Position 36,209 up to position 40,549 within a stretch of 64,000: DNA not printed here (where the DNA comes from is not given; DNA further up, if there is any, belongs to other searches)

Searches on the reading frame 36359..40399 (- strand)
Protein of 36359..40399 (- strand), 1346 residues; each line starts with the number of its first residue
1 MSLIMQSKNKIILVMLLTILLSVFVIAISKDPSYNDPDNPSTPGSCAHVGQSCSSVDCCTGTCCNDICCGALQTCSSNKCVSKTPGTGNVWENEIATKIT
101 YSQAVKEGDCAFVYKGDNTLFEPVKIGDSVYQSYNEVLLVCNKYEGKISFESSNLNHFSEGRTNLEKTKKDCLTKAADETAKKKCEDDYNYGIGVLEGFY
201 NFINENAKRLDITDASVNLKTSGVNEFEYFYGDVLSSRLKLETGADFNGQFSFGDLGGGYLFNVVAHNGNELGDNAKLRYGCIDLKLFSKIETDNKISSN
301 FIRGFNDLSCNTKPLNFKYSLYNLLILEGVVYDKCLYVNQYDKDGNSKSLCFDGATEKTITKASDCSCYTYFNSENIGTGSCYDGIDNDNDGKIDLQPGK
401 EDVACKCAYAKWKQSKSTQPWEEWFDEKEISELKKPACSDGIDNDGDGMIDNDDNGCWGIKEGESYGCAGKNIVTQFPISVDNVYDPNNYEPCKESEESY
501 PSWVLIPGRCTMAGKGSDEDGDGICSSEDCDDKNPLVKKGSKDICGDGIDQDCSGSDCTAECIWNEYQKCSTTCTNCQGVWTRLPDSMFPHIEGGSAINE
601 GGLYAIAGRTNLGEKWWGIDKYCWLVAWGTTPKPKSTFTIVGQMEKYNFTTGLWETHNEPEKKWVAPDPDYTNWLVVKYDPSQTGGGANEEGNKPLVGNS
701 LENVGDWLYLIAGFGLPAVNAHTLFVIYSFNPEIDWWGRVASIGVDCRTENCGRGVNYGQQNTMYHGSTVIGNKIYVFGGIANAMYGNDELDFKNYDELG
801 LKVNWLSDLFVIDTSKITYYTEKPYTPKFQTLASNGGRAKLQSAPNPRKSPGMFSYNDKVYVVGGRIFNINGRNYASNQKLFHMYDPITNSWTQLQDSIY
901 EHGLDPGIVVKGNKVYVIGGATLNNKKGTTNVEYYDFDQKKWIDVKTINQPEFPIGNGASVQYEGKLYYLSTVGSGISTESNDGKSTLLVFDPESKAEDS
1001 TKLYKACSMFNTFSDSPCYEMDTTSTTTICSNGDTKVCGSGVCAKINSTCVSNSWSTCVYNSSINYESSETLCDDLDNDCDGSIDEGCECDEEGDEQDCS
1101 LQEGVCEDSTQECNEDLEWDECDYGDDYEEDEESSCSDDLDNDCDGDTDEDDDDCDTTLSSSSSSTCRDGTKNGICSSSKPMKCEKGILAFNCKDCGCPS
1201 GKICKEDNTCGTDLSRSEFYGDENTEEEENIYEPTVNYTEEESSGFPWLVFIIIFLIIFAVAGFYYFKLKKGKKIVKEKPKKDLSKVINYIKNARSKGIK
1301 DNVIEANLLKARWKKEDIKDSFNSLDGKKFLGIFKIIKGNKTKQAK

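Call 37: search_protein_families(library=pfam, proteins=[window:36359-40399:-], max_evalue=0.01)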
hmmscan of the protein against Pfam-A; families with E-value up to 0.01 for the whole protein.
window:36359-40399:- (1346 aa): 11 families
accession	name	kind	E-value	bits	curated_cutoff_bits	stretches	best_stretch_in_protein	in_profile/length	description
PF01344.31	Kelch_1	-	3.3e-17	62.1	20.1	3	847-896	1-43/46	Kelch motif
PF24681.1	Kelch_KLHDC2_KLHL20_DRC7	-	2e-15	57.1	50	1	806-968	78-217/221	KLHDC2/KLHL20/DRC7 Kelch-repeats domain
PF13964.12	Kelch_6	-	3e-15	56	25.3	1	847-897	1-45/50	Kelch motif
PF07646.21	Kelch_2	-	1.1e-11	44.5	21.3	0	764-790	3-25/48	Kelch motif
PF11617.13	Cu-binding_MopE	-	2.1e-09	37.9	27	2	529-556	1-27/30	Putative metal-binding motif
PF24981.1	Beta-prop_ATRN-LZTR1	-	7.6e-09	35.7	50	1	842-996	34-190/289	Attractin/LZTR1 beta-propeller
PF13418.12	Kelch_4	-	1.1e-07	32.1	21.6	0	764-785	3-25/49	Galactose oxidase, central domain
PF24996.1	NANM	-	9.1e-05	21.9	45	1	847-921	53-125/350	N-acetylneuraminate epimerase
PF13415.12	Kelch_3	-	0.0001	22.8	22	0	912-951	1-39/48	Galactose oxidase, central domain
PF14283.11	CD1107-like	-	0.0019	18.5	26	1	1197-1274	83-157/158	Mobile element protein CD1107-like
PF13854.13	Kelch_HCF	-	0.0082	15.9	113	0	764-784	123-143/345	Host cell factor, Kelch-repeats domain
